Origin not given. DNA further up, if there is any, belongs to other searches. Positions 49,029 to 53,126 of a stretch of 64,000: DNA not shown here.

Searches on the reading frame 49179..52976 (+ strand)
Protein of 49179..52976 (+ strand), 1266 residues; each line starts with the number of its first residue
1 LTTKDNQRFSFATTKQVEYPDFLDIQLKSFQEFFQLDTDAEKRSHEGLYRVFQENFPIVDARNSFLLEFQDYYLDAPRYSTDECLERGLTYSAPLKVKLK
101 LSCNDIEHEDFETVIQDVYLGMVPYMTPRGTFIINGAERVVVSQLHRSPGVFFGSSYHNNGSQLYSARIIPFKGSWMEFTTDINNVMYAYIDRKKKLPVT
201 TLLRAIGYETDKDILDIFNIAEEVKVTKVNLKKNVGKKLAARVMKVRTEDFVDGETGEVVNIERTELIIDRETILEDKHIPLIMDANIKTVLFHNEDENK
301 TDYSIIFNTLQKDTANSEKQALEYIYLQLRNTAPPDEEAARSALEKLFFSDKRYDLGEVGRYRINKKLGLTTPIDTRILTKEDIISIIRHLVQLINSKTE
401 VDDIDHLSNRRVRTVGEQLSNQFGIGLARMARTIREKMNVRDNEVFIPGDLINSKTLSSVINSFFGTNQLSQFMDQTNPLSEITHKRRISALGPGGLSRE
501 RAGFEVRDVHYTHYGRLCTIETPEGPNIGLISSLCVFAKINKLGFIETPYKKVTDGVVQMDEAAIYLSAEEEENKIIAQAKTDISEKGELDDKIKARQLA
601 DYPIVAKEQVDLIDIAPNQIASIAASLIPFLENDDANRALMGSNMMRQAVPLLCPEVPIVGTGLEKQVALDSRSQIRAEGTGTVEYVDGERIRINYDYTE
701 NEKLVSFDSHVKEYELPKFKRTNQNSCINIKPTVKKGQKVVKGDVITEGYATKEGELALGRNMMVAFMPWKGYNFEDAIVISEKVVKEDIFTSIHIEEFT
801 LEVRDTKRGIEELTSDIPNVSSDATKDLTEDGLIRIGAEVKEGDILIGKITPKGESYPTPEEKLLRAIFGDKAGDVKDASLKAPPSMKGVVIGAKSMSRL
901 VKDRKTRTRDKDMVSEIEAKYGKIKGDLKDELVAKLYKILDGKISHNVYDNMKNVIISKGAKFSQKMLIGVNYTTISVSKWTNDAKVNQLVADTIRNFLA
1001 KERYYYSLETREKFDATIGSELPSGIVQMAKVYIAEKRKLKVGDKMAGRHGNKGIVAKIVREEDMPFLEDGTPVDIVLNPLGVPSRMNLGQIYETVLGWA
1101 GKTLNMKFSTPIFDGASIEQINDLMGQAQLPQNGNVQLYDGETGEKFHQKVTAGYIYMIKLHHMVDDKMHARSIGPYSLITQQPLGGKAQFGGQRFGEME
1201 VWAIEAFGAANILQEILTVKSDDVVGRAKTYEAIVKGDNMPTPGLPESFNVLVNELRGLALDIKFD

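Call 85: search_protein_families(library=pfam, proteins=[window:49179-52976:+], max_evalue=0.00001)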
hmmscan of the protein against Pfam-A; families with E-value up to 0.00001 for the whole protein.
window:49179-52976:+ (1266 aa): 6 families
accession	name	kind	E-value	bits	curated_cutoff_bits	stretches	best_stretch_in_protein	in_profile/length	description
PF00562.33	RNA_pol_Rpb2_6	-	1.2e-128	429.8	23.4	1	678-1190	2-373/373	RNA polymerase Rpb2, domain 6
PF04561.19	RNA_pol_Rpb2_2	-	1.6e-33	116.4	21.7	2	283-413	64-190/190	RNA polymerase Rpb2, domain 2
PF04565.21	RNA_pol_Rpb2_3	-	1.6e-28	99.1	21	1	472-540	1-68/68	RNA polymerase Rpb2, domain 3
PF04560.25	RNA_pol_Rpb2_7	-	3.4e-25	88.7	32.1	1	1192-1265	1-84/87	RNA polymerase Rpb2, domain 7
PF04563.20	RNA_pol_Rpb2_1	-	1.4e-21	77.5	28.2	1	23-458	3-202/203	RNA polymerase beta subunit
PF10385.14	RNA_pol_Rpb2_45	-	5.2e-16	58.9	28.2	1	550-616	1-66/66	RNA polymerase beta subunit external 1 domain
